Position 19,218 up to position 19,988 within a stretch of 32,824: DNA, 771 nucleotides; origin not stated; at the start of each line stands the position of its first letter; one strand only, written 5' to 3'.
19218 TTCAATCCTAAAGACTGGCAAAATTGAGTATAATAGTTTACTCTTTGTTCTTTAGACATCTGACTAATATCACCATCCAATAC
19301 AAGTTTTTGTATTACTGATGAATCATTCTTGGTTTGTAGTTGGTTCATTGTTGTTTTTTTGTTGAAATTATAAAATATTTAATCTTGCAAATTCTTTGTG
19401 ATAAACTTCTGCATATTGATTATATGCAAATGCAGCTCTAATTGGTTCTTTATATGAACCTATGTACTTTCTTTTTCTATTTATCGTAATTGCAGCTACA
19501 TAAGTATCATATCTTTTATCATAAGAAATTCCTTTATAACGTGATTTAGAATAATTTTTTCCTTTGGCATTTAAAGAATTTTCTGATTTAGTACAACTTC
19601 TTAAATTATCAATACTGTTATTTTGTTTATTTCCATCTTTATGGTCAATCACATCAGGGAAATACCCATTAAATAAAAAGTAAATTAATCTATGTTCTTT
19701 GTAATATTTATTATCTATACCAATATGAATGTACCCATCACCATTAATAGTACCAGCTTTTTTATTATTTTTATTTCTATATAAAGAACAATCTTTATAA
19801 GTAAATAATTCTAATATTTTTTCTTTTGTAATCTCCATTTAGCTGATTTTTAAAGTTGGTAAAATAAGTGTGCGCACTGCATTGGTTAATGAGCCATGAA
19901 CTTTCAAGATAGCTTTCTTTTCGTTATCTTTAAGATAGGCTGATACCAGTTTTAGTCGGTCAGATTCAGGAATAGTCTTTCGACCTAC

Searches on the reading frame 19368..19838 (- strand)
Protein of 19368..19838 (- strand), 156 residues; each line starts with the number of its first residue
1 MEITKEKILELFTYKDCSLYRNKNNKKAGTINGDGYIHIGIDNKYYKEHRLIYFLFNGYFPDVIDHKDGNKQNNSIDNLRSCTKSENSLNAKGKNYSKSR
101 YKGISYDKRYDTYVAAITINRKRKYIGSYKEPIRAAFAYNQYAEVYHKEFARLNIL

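Call 12: search_protein_families(library=phrogs, proteins=[window:19368-19838:-], max_evalue=0.001)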
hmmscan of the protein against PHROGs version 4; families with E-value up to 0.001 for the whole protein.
window:19368-19838:- (156 aa): 13 families
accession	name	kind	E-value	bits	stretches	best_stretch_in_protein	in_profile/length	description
phrog_99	-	DNA, RNA and nucleotide metabolism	3.6e-50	172.7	1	1-155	107-268/383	HNH endonuclease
phrog_4578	-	DNA, RNA and nucleotide metabolism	2.6e-23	83.4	1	60-153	26-121/130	HNH endonuclease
phrog_59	-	DNA, RNA and nucleotide metabolism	2.8e-18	67.5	1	20-125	162-274/423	HNH endonuclease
phrog_3593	-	DNA, RNA and nucleotide metabolism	6.7e-15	56.3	1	29-138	76-188/210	HNH endonuclease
phrog_959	-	DNA, RNA and nucleotide metabolism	3.9e-13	50.3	1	20-104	27-119/138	HNH endonuclease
phrog_374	-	DNA, RNA and nucleotide metabolism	2.5e-10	40.8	1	63-152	325-412/617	HNH endonuclease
phrog_1891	-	DNA, RNA and nucleotide metabolism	1.3e-08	35.6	1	22-90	136-211/255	HNH endonuclease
phrog_826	-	DNA, RNA and nucleotide metabolism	7.2e-07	30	1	30-93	91-160/281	HNH endonuclease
phrog_953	-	DNA, RNA and nucleotide metabolism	1.8e-06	28.5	1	84-151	298-366/420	HNH endonuclease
phrog_36769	-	unknown function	1.9e-06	28.5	1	47-152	243-354/367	-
phrog_1492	-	DNA, RNA and nucleotide metabolism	2.7e-06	27.8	1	35-90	97-158/414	HNH endonuclease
phrog_10730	-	DNA, RNA and nucleotide metabolism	0.00017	22.3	1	21-104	61-155/234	HNH endonuclease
phrog_14913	-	DNA, RNA and nucleotide metabolism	0.00082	20.4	1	64-87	61-84/149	HNH endonuclease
